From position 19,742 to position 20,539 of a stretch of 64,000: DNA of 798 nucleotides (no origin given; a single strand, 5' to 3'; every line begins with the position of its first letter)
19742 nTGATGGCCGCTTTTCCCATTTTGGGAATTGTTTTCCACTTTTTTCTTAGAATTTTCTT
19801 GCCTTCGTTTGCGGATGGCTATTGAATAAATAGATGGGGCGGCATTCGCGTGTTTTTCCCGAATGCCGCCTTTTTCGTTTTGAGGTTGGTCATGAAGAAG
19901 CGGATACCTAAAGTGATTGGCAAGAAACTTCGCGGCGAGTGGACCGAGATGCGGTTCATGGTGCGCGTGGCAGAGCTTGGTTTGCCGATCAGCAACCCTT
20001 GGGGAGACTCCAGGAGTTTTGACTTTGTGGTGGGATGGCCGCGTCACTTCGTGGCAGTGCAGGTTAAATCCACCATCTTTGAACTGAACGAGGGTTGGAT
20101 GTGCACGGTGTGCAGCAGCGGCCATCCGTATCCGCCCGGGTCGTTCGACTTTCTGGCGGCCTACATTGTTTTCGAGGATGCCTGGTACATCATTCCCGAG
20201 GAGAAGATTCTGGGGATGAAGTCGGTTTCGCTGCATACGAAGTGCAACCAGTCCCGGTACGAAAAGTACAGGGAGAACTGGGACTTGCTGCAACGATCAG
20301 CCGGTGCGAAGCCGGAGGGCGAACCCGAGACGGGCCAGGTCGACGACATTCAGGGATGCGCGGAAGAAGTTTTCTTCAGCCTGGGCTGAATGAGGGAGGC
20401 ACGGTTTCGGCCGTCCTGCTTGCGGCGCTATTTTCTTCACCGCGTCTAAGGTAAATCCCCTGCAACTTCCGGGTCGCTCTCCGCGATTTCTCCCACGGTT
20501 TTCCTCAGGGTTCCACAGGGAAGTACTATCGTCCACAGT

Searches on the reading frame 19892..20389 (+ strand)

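Call 4: search_protein_families(library=pfam, proteins=[window:19892-20389:+], max_evalue=1)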
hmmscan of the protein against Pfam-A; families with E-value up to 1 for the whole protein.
window:19892-20389:+ (165 aa): 1 family
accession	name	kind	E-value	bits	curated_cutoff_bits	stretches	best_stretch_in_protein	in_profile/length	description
PF11645.14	PDDEXK_5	-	4e-13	50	26.1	1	11-130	3-135/138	PD-(D/E)XK endonuclease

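Call 6: search_protein_families(library=padloc, proteins=[window:19892-20389:+], max_evalue=1)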
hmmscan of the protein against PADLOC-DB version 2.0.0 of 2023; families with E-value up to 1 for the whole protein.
window:19892-20389:+ (165 aa): 1 family
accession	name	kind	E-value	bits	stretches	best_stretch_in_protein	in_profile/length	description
PDLC03700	HEase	-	9.2e-09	33.6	1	11-140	3-145/150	homing endonuclease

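Call 7: search_protein_families(library=ncbifam, proteins=[window:19892-20389:+], max_evalue=1)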
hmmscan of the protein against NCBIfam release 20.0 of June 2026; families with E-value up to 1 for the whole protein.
window:19892-20389:+ (165 aa): 0 families
